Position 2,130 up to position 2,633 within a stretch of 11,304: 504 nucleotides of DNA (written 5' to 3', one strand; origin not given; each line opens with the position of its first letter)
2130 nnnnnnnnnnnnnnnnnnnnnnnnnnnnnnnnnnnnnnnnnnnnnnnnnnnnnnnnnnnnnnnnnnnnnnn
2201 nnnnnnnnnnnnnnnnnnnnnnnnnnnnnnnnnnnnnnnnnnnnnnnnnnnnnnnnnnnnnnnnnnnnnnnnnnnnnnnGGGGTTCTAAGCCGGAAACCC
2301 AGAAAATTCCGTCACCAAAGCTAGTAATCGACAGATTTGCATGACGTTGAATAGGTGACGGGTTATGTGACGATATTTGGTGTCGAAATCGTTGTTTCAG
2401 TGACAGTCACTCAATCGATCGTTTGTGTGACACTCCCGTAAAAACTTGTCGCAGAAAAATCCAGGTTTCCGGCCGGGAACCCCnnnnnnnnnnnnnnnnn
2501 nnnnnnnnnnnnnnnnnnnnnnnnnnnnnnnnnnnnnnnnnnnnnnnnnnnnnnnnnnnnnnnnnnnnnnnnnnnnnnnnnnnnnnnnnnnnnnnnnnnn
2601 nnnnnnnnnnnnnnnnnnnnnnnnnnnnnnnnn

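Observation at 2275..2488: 204-bp miniature element with Tn3-type inverted repeats and a perfect 5-bp target duplication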

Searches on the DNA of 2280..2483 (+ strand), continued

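Call 31: search_dna_similar(query=L012:1501-2457:+, collection=plasmids, mode=distant, max_rows=40)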
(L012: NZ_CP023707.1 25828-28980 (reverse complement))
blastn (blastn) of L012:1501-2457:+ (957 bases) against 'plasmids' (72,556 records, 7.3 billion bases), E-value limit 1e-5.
Records with a match: 3473; places in all: 3693; records where one place covers at least 80% of the query: 1.
Best place of each record, by identity: >=99% 1; 95-99% 2; 80-90% 44; 60-80% 3426.
By first word of the organism name: Klebsiella 1160; Escherichia 863; Enterobacter 300; Salmonella 228; Pseudomonas 143; Ralstonia 91; Citrobacter 74; Shigella 54; Aeromonas 43; Acinetobacter 39; and 119 more.
By predicted mobility (MOB-suite, as given by PLSDB): conjugative 2345; non-mobilizable 583; mobilizable 545.
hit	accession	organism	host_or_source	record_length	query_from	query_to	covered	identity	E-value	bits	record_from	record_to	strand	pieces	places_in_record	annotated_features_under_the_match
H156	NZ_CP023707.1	Edwardsiella tarda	Pseudorca crassidens,Single cell,blood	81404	1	957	100%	100.0%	0e+0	1727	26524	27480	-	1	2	none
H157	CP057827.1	Escherichia coli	culture,Pooled pig faecal samples ...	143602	1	748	78%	74.4%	1e-138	500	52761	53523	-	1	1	recombinase family protein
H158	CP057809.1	Escherichia coli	culture,Pooled pig faecal samples ...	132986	1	748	78%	74.2%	5e-137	496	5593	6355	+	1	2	recombinase family protein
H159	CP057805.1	Escherichia coli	culture,Pooled pig faecal samples ...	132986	1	748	78%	74.2%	5e-137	496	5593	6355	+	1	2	recombinase family protein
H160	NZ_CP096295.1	Providencia sp. PROV252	Clinical or host-associated ...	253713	73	752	71%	80.4%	0e+0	647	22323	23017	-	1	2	recombinase family protein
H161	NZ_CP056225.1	Klebsiella pneumoniae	culture,Wastewater influent sample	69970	141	736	62%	85.6%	0e+0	713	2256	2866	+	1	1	recombinase family protein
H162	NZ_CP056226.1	Klebsiella pneumoniae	culture,Wastewater influent sample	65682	141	736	62%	85.6%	0e+0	713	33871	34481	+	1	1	recombinase family protein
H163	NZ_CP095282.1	Aeromonas hydrophila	Homo sapiens,ascites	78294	43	743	73%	72.6%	2e-111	410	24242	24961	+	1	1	recombinase family protein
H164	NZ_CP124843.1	Aeromonas salmonicida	pure culture,meat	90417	43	743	73%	72.6%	2e-111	410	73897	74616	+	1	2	recombinase family protein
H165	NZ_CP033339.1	Salmonella enterica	food,raw peanut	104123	141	736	62%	85.3%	0e+0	704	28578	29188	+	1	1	recombinase family protein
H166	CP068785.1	Salmonella enterica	food,peppercorn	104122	141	736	62%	85.3%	0e+0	704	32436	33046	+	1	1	recombinase family protein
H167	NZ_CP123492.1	Arsenophonus nasoniae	Ixodiphagus hookeri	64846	141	736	62%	85.3%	0e+0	704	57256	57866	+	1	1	recombinase family protein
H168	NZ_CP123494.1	Arsenophonus nasoniae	Ixodiphagus hookeri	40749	141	736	62%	85.3%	0e+0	704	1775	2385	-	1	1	recombinase family protein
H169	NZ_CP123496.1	Arsenophonus nasoniae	Ixodiphagus hookeri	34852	141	736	62%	85.3%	0e+0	704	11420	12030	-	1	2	recombinase family protein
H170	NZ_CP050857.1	Serratia symbiotica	-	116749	141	736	62%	85.0%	0e+0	695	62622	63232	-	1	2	recombinase family protein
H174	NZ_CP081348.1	Pseudomonas aeruginosa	Homo sapiens,cell culture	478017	70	748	71%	72.6%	7e-110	405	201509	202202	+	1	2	recombinase family protein | TniQ family protein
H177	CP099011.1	Escherichia coli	culture,Pooled soil sample collected ...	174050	1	643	67%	75.8%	5e-131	476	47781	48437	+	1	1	recombinase family protein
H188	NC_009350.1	Aeromonas salmonicida subsp. salmonicida A449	-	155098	57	718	69%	72.8%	2e-105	390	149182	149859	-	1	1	recombinase family protein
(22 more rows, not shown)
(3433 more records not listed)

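Call 33: get_annotated_region(hit=H158, flank=6000)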
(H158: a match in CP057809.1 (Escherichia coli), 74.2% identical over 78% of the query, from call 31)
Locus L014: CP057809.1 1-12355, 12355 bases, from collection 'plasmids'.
description: Escherichia coli strain RHB14-C16 plasmid pRHB14-C16_2, complete sequence
organism: Escherichia coli (NCBI taxid 562)
taxonomy: Bacteria; Pseudomonadota; Gammaproteobacteria; Enterobacterales; Enterobacteriaceae; Escherichia; Escherichia coli
host: -; source: culture,Pooled pig faecal samples collected from floor of farm; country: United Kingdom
typing (MOB-suite, as given by PLSDB): conjugative; replicon IncFIA,IncFIC; relaxase MOBF,MOBP; mating-pair formation MPF_F
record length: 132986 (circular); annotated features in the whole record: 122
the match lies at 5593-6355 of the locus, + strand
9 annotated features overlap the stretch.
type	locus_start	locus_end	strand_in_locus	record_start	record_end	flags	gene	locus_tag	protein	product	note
CDS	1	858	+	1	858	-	repA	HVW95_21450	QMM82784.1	incFII family plasmid replication initiator RepA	-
CDS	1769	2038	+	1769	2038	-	-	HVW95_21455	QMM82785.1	hypothetical protein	-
CDS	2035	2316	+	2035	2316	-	-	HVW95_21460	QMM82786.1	type II toxin-antitoxin system RelE/ParE family toxin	-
CDS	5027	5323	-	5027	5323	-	-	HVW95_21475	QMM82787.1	hypothetical protein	-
CDS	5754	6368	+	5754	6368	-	-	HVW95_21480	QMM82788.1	recombinase family protein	-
CDS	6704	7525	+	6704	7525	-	-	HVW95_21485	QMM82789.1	polysaccharide deacetylase family protein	-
CDS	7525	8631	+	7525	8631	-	-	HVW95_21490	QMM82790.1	glycosyltransferase family 4 protein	-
CDS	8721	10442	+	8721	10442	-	-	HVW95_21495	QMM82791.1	phosphoethanolamine transferase CptA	-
CDS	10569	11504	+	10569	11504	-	lpxM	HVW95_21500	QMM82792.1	lauroyl-Kdo(2)-lipid IV(A) myristoyltransferase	-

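Call 34: get_annotated_region(hit=H177, flank=6000)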
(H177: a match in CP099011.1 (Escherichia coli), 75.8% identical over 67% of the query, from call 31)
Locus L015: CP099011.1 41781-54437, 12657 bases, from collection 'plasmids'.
description: Escherichia coli strain RHB45-SO-C03 plasmid unnamed1, complete sequence
organism: Escherichia coli (NCBI taxid 562)
taxonomy: Bacteria; Pseudomonadota; Gammaproteobacteria; Enterobacterales; Enterobacteriaceae; Escherichia; Escherichia coli
host: -; source: culture,Pooled soil sample collected from floor of poultry farm; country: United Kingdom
typing (MOB-suite, as given by PLSDB): conjugative; replicon IncFIA,IncFIB,IncFIC,rep_cluster_2232,rep_cluster_2313; relaxase MOBF; mating-pair formation MPF_F
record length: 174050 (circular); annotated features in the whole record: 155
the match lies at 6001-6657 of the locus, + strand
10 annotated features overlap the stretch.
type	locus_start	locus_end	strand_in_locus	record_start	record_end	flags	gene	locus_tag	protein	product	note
CDS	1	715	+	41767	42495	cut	-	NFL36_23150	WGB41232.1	hypothetical protein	-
CDS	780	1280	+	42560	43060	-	-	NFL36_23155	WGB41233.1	fimbrial protein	-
CDS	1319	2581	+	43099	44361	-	-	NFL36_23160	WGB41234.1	TcfC E-set like domain-containing protein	-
CDS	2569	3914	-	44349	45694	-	-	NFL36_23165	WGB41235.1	IS3 family transposase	-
CDS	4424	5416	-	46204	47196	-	-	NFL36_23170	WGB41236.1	hypothetical protein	-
CDS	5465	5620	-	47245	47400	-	-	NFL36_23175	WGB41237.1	hypothetical protein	-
CDS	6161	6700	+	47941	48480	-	-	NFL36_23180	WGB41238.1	recombinase family protein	-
CDS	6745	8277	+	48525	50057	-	-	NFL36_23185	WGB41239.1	IS3 family transposase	-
CDS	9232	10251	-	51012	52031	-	-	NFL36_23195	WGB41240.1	IS110 family transposase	-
CDS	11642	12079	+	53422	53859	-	-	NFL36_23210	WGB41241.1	fimbrial protein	-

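Call 36: get_annotated_region(hit=H5, flank=1500)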
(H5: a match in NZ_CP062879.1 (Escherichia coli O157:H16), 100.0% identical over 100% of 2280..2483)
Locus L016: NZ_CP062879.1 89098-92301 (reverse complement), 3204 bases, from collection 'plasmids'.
description: Escherichia coli O157:H16 strain Res13-Lact-PEA12-26 plasmid unnamednovel_1, complete sequence
organism: Escherichia coli O157:H16 (NCBI taxid 930406)
taxonomy: Bacteria; Pseudomonadota; Gammaproteobacteria; Enterobacterales; Enterobacteriaceae; Escherichia; Escherichia coli; Escherichia coli O157:H16
host: -; source: Sus scrofa domesticus,feces; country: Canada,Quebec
typing (MOB-suite, as given by PLSDB): conjugative; replicon IncFIA,IncFIC; relaxase MOBF,MOBP; mating-pair formation MPF_Unknown
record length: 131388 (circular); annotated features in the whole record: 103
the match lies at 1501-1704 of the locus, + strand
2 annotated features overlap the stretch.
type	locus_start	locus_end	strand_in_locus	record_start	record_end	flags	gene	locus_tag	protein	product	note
CDS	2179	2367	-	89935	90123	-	-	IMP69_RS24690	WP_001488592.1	hypothetical protein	-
CDS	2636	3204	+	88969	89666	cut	-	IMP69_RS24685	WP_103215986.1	IS1-like element IS1A family transposase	-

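Call 37: get_annotated_region(hit=H6, flank=1500)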
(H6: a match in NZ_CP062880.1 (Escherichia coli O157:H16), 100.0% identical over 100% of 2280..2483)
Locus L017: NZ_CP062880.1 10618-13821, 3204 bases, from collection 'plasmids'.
description: Escherichia coli O157:H16 strain Res13-Lact-PEA12-26 plasmid unnamednovel_2, complete sequence
organism: Escherichia coli O157:H16 (NCBI taxid 930406)
taxonomy: Bacteria; Pseudomonadota; Gammaproteobacteria; Enterobacterales; Enterobacteriaceae; Escherichia; Escherichia coli; Escherichia coli O157:H16
host: -; source: Sus scrofa domesticus,feces; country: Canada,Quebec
typing (MOB-suite, as given by PLSDB): conjugative; replicon IncFIA,IncFIC; relaxase MOBF,MOBP; mating-pair formation MPF_Unknown
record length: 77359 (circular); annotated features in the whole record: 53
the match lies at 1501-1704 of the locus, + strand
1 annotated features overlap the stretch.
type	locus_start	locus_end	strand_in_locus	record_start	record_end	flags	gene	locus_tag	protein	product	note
CDS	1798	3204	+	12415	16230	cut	-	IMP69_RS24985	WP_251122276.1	anti-phage transmembrane ATPase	-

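Call 38: get_annotated_region(hit=H13, flank=1500)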
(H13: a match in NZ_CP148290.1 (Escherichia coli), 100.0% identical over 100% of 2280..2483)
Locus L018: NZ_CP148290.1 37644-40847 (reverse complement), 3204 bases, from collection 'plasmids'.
description: Escherichia coli strain Z1323PEC0008 plasmid pZ1323PEC0008-2, complete sequence
organism: Escherichia coli (NCBI taxid 562)
taxonomy: Bacteria; Pseudomonadota; Gammaproteobacteria; Enterobacterales; Enterobacteriaceae; Escherichia; Escherichia coli
host: -; source: Cat,single cell; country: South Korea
typing (MOB-suite, as given by PLSDB): conjugative; replicon ColRNAI_rep_cluster_1857,IncFIA,IncFIA,IncFIB,IncFIC; relaxase MOBP; mating-pair formation MPF_F
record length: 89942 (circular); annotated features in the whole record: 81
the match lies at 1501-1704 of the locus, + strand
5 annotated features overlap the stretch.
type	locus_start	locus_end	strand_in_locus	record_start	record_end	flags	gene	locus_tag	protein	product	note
CDS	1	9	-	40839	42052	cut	-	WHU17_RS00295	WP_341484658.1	IS3 family transposase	-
CDS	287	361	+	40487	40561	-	tap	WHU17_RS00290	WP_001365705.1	RepA leader peptide Tap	GO:0006276 - plasmid maintenance [Evidence IEA]; GO:0031556 - transcriptional attenuation by ribosome [Evidence IEA]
CDS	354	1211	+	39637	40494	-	repA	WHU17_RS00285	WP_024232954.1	incFII family plasmid replication initiator RepA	GO:0006276 - plasmid maintenance [Evidence IEA]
CDS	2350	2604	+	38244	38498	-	-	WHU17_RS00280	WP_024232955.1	type II toxin-antitoxin system RelB/DinJ family antitoxin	-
CDS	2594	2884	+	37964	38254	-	-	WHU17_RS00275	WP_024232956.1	type II toxin-antitoxin system RelE/ParE family toxin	GO:0030541 - plasmid partitioning [Evidence IEA]; GO:0051290 - protein heterotetramerization [Evidence IEA]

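Call 39: get_annotated_region(hit=H15, flank=2500)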
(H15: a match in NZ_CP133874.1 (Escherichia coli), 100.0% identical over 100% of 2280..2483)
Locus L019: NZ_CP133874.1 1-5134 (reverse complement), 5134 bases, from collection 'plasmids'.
description: Escherichia coli strain ES5 plasmid unnamed2, complete sequence
organism: Escherichia coli (NCBI taxid 562)
taxonomy: Bacteria; Pseudomonadota; Gammaproteobacteria; Enterobacterales; Enterobacteriaceae; Escherichia; Escherichia coli
host: -; source: Homo sapiens,pure culture,rectal swab; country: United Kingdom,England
typing (MOB-suite, as given by PLSDB): mobilizable; replicon rep_cluster_2350; relaxase MOBP,MOBP
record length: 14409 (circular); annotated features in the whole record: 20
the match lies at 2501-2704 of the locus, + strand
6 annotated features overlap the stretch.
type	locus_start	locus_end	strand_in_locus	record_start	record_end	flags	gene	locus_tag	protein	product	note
CDS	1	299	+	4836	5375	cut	csi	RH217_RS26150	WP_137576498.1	colicin S4 immunity protein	-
CDS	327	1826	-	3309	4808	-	csa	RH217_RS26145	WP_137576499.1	pore-forming bacteriocin colicin S4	-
CDS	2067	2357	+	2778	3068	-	-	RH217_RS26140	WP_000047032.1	hypothetical protein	-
CDS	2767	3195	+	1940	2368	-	-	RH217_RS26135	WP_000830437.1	Exc2 family lipoprotein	-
CDS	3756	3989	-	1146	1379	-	-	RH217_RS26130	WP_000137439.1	MbeD family mobilization/exclusion protein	-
CDS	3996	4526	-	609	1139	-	-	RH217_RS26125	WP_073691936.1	MbeB family mobilization protein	-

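Call 40: get_annotated_region(hit=H35, flank=1500)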
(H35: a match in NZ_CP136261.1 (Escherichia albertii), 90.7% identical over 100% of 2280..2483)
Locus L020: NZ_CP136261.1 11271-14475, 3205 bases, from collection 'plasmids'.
description: Escherichia albertii strain ESA302 plasmid p3
organism: Escherichia albertii (NCBI taxid 208962)
taxonomy: Bacteria; Pseudomonadota; Gammaproteobacteria; Enterobacterales; Enterobacteriaceae; Escherichia; Escherichia albertii
host: -; source: Homo sapiens,cell culture; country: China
typing (MOB-suite, as given by PLSDB): conjugative; replicon IncFIA,IncFIC; relaxase MOBF; mating-pair formation MPF_F
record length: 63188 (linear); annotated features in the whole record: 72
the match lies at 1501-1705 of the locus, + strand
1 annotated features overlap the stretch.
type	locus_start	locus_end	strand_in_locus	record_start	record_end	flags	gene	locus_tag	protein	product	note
CDS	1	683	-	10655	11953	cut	-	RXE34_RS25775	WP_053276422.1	hypothetical protein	-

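Call 41: get_annotated_region(hit=H70, flank=1500)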
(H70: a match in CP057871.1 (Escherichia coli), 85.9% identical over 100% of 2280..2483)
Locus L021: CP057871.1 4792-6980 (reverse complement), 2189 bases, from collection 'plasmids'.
description: Escherichia coli strain RHB12-C04 plasmid pRHB12-C04_3, complete sequence
organism: Escherichia coli (NCBI taxid 562)
taxonomy: Bacteria; Pseudomonadota; Gammaproteobacteria; Enterobacterales; Enterobacteriaceae; Escherichia; Escherichia coli
host: -; source: culture,Pooled cattle faecal samples collected from floor of farm; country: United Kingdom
typing (MOB-suite, as given by PLSDB): mobilizable; replicon rep_cluster_2350; relaxase MOBP
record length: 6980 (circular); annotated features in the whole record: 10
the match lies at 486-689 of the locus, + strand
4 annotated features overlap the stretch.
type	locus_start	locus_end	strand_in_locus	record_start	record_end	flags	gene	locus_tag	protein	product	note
CDS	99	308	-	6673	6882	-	-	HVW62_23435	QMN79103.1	DUF1471 domain-containing protein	-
CDS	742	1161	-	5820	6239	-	exc2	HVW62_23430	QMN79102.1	Exc2 family lipoprotein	-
CDS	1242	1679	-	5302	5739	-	-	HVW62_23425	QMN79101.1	entry exclusion protein 1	-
CDS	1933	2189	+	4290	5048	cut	-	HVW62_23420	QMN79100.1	hypothetical protein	-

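Call 55: get_annotated_region(hit=H188, flank=5000)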
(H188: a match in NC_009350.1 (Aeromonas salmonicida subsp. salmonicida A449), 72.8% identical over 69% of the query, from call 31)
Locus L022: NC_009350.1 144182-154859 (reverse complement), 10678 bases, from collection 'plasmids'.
description: Aeromonas salmonicida subsp. salmonicida A449 plasmid 5, complete sequence
organism: Aeromonas salmonicida subsp. salmonicida A449 (NCBI taxid 382245)
taxonomy: Bacteria; Pseudomonadota; Gammaproteobacteria; Aeromonadales; Aeromonadaceae; Aeromonas; Aeromonas salmonicida; Aeromonas salmonicida subsp. salmonicida A449
host: -; source: -; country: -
typing (MOB-suite, as given by PLSDB): conjugative; replicon rep_cluster_1169; relaxase MOBF; mating-pair formation MPF_F
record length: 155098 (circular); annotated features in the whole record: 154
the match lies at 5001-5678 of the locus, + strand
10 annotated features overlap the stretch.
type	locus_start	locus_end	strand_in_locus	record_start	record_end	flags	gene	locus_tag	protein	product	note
CDS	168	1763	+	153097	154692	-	-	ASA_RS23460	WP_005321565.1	PAAR domain-containing protein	-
CDS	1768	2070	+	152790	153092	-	-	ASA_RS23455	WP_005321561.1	hypothetical protein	-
CDS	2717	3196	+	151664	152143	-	-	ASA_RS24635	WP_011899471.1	GNAT family N-acetyltransferase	-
CDS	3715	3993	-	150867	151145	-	-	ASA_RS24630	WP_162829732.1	hypothetical protein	-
CDS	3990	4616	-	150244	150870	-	-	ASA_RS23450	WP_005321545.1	ParA family plasmid-partitioning AAA ATPase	-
CDS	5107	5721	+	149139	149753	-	-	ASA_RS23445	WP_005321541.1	recombinase family protein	GO:0006310 - DNA recombination [Evidence IEA]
CDS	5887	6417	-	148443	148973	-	-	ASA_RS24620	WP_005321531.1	phosphatase PAP2 family protein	-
CDS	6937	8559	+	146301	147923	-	-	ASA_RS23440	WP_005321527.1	MCR-3-related phosphoethanolamine--lipid A transferase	-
CDS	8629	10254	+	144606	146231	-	-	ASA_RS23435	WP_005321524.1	MCR-3-related phosphoethanolamine--lipid A transferase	-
CDS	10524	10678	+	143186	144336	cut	-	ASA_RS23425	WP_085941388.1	IS3-like element ISAs5 family transposase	GO:0006313 - DNA transposition [Evidence IEA]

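Call 56: get_annotated_region(hit=H174, flank=5000)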
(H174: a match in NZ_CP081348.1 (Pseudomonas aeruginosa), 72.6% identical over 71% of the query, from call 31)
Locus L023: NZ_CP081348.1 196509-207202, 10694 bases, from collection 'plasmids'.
description: Pseudomonas aeruginosa strain SE5419 plasmid pSE5419-2, complete sequence
organism: Pseudomonas aeruginosa (NCBI taxid 287)
taxonomy: Bacteria; Pseudomonadota; Gammaproteobacteria; Pseudomonadales; Pseudomonadaceae; Pseudomonas; Pseudomonas aeruginosa
host: -; source: Homo sapiens,cell culture; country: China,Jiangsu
typing (MOB-suite, as given by PLSDB): non-mobilizable; replicon rep_cluster_1115; mating-pair formation MPF_I
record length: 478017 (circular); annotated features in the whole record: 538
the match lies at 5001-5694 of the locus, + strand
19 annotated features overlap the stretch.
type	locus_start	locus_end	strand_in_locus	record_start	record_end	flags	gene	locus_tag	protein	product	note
CDS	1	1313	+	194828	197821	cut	-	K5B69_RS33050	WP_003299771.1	Tn3 family transposase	-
CDS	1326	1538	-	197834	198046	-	-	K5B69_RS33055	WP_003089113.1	GDCCVxC domain-containing (seleno)protein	-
CDS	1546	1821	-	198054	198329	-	merP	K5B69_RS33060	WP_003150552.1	mercury resistance system periplasmic binding protein MerP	-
CDS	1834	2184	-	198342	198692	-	-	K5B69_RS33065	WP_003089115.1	mercuric transporter MerT family protein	-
CDS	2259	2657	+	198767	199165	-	merR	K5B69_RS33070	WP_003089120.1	Hg(II)-responsive transcriptional regulator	-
CDS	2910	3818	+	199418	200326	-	-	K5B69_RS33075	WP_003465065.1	TniB family NTP-binding protein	-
CDS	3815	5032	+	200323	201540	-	-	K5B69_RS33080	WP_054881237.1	TniQ family protein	-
CDS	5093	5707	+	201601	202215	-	-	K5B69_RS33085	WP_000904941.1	recombinase family protein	GO:0006310 - DNA recombination [Evidence IEA]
CDS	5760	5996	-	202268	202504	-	merE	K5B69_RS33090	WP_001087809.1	broad-spectrum mercury transporter MerE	-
predicted_resistance_gene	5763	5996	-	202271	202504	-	merE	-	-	broad-spectrum mercury transporter MerE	predicted by amrfinderplus; class MERCURY; identity 100.0%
CDS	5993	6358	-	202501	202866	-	merD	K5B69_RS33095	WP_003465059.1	mercury resistance co-regulator MerD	GO:0045892 - negative regulation of DNA-templated transcription [Evidence IEA]; GO:0006355 - regulation of ...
predicted_resistance_gene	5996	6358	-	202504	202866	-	merD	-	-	mercury resistance co-regulator MerD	predicted by amrfinderplus; class MERCURY; identity 98.35%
CDS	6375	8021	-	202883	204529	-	merA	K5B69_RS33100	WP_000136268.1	mercury(II) reductase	-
predicted_resistance_gene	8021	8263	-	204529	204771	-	merF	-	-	mercury resistance system transport protein MerF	predicted by amrfinderplus; class MERCURY; identity 100.0%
CDS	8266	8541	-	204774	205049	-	merP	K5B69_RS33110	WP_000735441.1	mercury resistance system periplasmic binding protein MerP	-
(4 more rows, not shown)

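Call 57: get_annotated_region(hit=H160, flank=5000)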
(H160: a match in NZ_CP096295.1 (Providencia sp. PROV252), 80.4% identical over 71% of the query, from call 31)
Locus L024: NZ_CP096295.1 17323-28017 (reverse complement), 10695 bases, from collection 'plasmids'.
description: Providencia sp. PROV252 plasmid pPROV252-1, complete sequence
organism: Providencia sp. PROV252 (NCBI taxid 2936799)
taxonomy: Bacteria; Pseudomonadota; Gammaproteobacteria; Enterobacterales; Morganellaceae; Providencia; Providencia sp. PROV252
host: -; source: Clinical or host-associated pathogen,hospital; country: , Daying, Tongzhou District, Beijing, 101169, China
typing (MOB-suite, as given by PLSDB): conjugative; relaxase MOBH; mating-pair formation MPF_T
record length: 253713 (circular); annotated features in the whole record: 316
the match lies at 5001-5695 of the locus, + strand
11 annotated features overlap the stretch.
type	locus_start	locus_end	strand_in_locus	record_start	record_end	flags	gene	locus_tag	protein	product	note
CDS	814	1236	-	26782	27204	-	-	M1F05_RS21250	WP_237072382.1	hypothetical protein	-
CDS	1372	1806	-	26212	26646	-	-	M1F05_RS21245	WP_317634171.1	DUF6710 family protein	-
CDS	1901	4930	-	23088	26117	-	-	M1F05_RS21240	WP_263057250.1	Tn3 family transposase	-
CDS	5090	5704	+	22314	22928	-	-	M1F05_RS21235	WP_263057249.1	recombinase family protein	GO:0006310 - DNA recombination [Evidence IEA]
CDS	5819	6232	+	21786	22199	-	-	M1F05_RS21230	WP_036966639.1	TIR domain-containing protein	-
CDS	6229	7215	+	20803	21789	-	-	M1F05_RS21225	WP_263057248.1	caspase family protein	-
CDS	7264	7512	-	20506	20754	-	-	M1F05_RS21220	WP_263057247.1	hypothetical protein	-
CDS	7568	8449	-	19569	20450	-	-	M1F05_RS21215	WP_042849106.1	DNA replication terminus site-binding protein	-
CDS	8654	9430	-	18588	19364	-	-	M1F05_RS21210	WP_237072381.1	hypothetical protein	-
CDS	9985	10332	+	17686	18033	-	-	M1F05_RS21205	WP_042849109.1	hypothetical protein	-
CDS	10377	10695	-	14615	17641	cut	-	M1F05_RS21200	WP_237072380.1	Tn3 family transposase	-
